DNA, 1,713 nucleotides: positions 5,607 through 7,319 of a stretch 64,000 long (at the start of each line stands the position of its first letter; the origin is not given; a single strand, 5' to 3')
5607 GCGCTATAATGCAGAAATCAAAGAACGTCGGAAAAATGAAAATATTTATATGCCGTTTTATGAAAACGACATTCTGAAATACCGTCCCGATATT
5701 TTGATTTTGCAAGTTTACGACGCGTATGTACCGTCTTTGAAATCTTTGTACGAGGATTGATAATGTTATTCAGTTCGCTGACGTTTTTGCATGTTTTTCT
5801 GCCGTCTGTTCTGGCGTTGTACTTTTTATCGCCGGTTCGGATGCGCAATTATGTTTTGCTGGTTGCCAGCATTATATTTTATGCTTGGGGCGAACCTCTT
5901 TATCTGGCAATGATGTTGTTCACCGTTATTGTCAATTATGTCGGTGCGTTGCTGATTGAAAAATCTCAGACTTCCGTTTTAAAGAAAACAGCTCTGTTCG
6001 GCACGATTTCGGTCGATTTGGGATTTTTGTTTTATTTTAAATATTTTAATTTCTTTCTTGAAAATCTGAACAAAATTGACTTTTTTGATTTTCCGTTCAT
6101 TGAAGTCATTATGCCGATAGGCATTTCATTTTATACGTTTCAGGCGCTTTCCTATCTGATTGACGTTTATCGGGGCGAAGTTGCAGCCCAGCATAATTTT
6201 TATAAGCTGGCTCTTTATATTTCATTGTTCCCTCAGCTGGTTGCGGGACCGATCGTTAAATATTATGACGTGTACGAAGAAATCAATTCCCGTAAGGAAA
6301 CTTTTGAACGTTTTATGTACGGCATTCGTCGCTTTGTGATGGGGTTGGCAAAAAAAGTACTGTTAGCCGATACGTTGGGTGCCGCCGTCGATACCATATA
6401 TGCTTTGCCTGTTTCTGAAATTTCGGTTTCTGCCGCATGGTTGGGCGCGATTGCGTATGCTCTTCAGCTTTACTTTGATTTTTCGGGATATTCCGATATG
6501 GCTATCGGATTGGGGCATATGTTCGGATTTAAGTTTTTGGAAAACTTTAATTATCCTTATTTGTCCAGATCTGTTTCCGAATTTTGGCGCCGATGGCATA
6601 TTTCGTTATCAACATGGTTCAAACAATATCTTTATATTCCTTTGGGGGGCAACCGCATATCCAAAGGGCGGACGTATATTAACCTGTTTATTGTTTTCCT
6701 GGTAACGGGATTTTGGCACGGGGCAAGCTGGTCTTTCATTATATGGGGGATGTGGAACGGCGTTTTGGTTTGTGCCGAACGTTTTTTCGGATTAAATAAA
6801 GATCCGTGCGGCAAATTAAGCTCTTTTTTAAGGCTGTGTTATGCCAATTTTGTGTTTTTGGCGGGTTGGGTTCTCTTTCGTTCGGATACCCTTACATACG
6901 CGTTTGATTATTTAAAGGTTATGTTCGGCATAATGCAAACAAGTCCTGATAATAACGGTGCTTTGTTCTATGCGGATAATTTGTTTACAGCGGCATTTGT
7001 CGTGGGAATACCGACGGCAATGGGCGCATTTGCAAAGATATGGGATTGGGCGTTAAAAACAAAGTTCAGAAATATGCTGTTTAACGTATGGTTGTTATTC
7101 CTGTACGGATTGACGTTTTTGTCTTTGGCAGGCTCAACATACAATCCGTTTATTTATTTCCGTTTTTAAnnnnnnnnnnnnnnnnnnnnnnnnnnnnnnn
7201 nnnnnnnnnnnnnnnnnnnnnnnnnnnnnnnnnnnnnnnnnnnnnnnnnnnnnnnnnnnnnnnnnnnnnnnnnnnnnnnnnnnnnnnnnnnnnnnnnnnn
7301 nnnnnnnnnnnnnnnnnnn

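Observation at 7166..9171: Coupled pair: secreted Sel1-repeat protein plus Cys-rich secreted protein with a 28-residue polybasic tail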

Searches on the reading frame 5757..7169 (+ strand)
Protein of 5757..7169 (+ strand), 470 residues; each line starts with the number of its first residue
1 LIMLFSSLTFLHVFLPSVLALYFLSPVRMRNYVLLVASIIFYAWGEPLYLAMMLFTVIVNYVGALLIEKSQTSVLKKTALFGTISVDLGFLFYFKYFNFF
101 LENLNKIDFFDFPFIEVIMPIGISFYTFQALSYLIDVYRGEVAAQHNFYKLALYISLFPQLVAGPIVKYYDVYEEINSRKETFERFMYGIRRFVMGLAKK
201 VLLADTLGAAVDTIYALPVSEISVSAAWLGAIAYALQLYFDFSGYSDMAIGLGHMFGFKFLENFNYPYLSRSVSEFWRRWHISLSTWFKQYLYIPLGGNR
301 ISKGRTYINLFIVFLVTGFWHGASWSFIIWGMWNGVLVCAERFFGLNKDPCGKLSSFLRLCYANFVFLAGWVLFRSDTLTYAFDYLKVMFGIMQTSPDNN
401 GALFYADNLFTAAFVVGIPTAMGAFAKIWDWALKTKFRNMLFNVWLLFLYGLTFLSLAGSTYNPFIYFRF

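Call 3: search_protein_families(library=pfam, proteins=[window:5757-7169:+], max_evalue=0.01)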
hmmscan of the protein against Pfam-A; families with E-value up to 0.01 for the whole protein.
window:5757-7169:+ (470 aa): 2 families
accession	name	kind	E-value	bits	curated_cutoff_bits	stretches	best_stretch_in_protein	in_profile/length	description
PF03062.24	MBOAT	-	2.7e-33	116.1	27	1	145-381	78-334/337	MBOAT, membrane-bound O-acyltransferase family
PF13813.11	MBOAT_2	-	7.6e-06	26.6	25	1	263-323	4-66/85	Membrane bound O-acyl transferase family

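Call 4: search_protein_families(library=ncbifam, proteins=[window:5757-7169:+], max_evalue=0.01)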
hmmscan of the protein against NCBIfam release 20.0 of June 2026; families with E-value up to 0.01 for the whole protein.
window:5757-7169:+ (470 aa): 1 family
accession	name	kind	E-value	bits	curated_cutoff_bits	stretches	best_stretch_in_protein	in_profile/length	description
TIGR04091.1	LTA_dltB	equivalog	1.3e-44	153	375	1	11-344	13-341/380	D-alanyl-lipoteichoic acid biosynthesis protein DltB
